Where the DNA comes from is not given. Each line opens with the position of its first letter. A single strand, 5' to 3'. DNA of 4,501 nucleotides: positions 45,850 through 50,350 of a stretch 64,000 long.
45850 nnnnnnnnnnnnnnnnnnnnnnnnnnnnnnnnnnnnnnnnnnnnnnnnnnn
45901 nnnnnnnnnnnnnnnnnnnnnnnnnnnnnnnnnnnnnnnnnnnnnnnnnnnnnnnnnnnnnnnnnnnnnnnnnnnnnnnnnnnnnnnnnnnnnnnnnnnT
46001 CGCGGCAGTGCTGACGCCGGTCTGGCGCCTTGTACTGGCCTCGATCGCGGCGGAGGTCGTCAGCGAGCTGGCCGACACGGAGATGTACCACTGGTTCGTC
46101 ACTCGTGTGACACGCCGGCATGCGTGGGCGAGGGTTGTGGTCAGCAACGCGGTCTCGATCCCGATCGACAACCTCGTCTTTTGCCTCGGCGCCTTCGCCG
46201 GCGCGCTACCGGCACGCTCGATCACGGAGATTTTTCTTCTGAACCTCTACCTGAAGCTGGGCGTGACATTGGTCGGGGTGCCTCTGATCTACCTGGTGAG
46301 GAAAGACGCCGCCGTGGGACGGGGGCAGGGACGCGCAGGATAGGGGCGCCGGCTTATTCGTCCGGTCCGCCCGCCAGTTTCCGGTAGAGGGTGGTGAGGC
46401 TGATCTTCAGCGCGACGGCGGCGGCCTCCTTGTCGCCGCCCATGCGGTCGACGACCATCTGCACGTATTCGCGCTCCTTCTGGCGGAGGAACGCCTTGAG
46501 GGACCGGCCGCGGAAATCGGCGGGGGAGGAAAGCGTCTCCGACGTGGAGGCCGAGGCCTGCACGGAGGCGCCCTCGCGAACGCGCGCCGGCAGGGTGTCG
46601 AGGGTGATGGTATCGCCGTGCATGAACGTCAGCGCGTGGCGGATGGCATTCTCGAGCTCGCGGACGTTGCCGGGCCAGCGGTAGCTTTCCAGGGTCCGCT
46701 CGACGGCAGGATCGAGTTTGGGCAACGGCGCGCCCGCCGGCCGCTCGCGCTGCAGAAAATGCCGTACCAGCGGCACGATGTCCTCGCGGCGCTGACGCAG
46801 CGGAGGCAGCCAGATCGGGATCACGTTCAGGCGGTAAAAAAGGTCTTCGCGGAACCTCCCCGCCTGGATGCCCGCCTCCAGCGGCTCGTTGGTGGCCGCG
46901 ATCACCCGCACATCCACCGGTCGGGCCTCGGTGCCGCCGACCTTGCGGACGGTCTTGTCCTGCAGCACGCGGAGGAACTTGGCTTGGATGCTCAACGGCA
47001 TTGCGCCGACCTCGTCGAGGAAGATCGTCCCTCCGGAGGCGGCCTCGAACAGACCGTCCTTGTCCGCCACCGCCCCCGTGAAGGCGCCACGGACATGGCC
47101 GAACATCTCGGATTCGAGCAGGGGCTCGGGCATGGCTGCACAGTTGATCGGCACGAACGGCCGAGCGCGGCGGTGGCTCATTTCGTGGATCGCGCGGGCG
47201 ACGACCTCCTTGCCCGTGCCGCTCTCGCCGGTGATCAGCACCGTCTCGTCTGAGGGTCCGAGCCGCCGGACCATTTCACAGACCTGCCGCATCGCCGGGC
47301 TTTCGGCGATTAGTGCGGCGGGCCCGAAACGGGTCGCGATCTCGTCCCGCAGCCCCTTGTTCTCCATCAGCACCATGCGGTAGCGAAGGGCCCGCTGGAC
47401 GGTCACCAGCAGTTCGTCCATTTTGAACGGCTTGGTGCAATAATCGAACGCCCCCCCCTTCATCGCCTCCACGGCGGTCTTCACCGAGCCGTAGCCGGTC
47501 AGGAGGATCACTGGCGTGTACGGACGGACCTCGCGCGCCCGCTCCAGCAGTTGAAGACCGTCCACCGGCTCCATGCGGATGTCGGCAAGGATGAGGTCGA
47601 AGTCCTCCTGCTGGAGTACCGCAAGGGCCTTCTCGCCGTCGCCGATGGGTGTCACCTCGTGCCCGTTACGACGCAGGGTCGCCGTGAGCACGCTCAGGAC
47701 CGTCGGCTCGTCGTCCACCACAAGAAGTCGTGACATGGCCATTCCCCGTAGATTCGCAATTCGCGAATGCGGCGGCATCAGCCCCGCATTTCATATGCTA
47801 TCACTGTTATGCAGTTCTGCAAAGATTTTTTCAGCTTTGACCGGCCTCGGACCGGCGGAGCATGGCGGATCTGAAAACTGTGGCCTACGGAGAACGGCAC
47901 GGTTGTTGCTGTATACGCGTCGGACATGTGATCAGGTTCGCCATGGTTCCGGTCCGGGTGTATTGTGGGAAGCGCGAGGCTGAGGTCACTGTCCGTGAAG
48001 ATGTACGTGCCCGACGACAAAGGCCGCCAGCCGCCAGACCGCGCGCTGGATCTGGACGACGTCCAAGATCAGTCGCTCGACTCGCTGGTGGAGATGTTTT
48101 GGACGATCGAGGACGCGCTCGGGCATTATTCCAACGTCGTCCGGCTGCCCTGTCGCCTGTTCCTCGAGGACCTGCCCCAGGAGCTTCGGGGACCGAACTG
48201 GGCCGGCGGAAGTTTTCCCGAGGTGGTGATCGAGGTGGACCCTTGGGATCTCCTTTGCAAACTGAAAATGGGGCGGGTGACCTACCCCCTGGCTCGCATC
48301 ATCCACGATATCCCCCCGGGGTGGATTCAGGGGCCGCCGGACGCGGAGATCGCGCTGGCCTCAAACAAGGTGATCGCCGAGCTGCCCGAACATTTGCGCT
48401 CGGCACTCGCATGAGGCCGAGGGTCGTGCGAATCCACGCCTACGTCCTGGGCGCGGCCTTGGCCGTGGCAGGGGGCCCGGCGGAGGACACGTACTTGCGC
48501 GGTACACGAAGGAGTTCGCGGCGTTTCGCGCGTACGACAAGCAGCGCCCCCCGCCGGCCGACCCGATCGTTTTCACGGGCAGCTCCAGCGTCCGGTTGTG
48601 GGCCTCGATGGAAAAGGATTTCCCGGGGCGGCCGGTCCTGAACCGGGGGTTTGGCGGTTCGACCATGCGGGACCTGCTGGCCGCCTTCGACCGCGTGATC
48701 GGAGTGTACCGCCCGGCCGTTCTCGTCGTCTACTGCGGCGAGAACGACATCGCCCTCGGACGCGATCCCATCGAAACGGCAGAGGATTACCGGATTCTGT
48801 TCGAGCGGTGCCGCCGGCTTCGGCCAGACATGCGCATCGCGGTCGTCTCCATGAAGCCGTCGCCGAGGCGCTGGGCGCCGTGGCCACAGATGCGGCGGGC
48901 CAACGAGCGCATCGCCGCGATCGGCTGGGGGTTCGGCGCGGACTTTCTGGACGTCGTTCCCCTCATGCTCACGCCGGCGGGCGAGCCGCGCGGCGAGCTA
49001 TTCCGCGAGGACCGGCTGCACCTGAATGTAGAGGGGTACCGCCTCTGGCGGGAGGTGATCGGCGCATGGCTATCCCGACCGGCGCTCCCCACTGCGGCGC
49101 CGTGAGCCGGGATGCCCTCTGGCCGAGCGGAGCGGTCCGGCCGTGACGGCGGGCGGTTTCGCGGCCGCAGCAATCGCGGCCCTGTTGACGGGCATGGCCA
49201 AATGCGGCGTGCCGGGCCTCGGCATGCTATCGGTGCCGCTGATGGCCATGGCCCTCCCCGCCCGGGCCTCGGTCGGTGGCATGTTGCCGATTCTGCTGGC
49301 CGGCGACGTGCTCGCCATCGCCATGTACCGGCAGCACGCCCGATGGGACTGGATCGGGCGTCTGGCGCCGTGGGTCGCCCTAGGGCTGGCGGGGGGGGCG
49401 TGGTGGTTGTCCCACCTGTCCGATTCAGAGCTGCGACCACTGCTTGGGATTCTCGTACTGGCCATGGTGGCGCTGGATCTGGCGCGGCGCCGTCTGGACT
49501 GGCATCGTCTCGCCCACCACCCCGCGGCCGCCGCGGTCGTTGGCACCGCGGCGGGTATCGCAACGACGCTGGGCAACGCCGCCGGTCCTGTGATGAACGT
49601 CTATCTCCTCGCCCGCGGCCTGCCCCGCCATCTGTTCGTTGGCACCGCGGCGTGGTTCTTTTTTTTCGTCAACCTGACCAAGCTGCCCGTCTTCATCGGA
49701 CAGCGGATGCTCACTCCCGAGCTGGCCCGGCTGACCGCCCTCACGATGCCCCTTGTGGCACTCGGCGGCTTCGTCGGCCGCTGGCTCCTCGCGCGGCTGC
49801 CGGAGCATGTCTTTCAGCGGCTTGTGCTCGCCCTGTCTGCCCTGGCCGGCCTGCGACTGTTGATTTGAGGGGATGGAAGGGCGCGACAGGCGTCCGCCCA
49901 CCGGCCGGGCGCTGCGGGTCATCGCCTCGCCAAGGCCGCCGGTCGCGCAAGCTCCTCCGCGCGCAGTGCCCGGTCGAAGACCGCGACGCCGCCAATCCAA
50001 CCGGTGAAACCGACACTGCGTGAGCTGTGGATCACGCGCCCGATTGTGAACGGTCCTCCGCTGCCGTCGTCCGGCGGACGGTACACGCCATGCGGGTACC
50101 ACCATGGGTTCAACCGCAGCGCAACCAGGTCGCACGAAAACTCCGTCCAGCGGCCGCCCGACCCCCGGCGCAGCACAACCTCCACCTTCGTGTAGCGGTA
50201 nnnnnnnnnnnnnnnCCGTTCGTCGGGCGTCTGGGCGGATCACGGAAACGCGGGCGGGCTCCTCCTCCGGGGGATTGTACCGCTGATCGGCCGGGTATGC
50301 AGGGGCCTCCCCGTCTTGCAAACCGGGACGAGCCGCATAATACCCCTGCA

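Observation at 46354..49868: Self-contained sigma-54 module: an NtrC-like activator divergent from a -24/-12 promoter that drives hypothetical, GDSL-hydrolase and TSUP-exporter genes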

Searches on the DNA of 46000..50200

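Call 39: search_rna_families(source=window, start=46000, end=50200, threshold=evalue, max_evalue=1)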
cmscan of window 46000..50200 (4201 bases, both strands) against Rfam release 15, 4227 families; matches with E-value up to 1: 0.
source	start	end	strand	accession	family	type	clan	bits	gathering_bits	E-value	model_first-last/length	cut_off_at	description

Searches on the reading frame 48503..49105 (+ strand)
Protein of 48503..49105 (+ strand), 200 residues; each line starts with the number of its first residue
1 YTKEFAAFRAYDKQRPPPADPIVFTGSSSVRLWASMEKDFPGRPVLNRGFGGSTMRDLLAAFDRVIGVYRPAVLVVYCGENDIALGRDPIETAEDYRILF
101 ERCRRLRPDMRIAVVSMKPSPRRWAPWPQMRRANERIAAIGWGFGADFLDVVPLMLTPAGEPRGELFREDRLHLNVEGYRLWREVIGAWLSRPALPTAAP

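Call 4: search_protein_families(library=pfam, proteins=[window:48596-49105:+], max_evalue=0.01)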
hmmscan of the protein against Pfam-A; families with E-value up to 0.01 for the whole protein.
window:48596-49105:+ (169 aa): 2 families
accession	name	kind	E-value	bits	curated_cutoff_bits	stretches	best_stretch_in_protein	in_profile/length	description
PF13472.12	Lipase_GDSL_2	-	2.1e-18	67.9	32.9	1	8-150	30-178/178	GDSL-like Lipase/Acylhydrolase family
PF00657.28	Lipase_GDSL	-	0.002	18.8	23.6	0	9-151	33-204/208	GDSL-like Lipase/Acylhydrolase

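Call 28: search_solved_structures(query=window:48503-49102:+, max_evalue=0.001)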
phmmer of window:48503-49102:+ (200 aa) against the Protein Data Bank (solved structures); distinct sequences matched with E-value up to 0.001: 11.
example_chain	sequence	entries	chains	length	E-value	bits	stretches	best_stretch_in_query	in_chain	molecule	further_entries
9hi6_A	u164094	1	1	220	6.9e-11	45.4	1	19-187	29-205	FI6-focused design_04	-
7pzg_AAA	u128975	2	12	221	1.5e-07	34.4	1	14-190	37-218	Lysophospholipase L1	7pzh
6njc_A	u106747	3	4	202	1.6e-07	34.4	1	14-189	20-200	Sialate O-acetylesterase | Lysophospholipase L1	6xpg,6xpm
9hi5_A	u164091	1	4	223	1.3e-06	31.4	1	18-186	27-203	GDSL-like protein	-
4ppy_A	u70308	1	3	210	3.3e-06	30.1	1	19-187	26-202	Putative acylhydrolase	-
4iyj_A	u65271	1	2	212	4.3e-06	29.7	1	18-186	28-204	GDSL-like protein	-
4hf7_A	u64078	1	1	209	1.5e-05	27.9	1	8-186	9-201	Putative acylhydrolase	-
3p94_A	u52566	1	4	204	2.1e-05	27.4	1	10-186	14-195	GDSL-like Lipase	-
9hi4_C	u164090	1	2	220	7.6e-05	25.6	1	18-186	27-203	FI6-focused design_03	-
4c1b_A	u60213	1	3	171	0.0001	25.2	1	19-125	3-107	ORF1-ENCODED PROTEIN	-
1yzf_A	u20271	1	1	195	0.00094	22.1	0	44-184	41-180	lipase/acylhydrolase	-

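Call 37: search_protein_families(library=ncbifam, proteins=[window:48503-49105:+], max_evalue=0.001)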
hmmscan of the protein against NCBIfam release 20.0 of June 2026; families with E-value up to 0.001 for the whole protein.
window:48503-49105:+ (200 aa): 0 families

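Call 75: search_protein_families(library=padloc, proteins=[window:48503-49102:+], max_evalue=0.001)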
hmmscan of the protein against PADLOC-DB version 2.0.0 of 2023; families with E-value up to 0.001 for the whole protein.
window:48503-49102:+ (200 aa): 0 families

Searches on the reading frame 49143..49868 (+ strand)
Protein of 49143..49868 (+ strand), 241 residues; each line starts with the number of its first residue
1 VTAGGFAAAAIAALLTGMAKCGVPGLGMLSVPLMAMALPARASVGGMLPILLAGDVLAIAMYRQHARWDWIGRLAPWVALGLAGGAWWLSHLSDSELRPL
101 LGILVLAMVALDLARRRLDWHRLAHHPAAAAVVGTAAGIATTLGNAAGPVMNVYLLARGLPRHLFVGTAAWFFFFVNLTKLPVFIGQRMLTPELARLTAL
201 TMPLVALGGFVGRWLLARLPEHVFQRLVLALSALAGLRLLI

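Call 4: search_protein_families(library=pfam, proteins=[window:49143-49868:+], max_evalue=0.01)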
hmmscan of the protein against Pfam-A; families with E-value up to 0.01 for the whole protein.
window:49143-49868:+ (241 aa): 1 family
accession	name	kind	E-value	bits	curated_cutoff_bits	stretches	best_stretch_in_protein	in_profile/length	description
PF01925.25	TauE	-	8.4e-31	107.9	32.6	1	10-239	2-237/237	Sulfite exporter TauE/SafE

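Call 37: search_protein_families(library=ncbifam, proteins=[window:49143-49868:+], max_evalue=0.001)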
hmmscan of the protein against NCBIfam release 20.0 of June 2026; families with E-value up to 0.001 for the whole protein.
window:49143-49868:+ (241 aa): 0 families

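Call 75: search_protein_families(library=padloc, proteins=[window:49143-49865:+], max_evalue=0.001)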
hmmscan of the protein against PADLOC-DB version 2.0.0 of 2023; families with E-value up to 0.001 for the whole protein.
window:49143-49865:+ (241 aa): 0 families
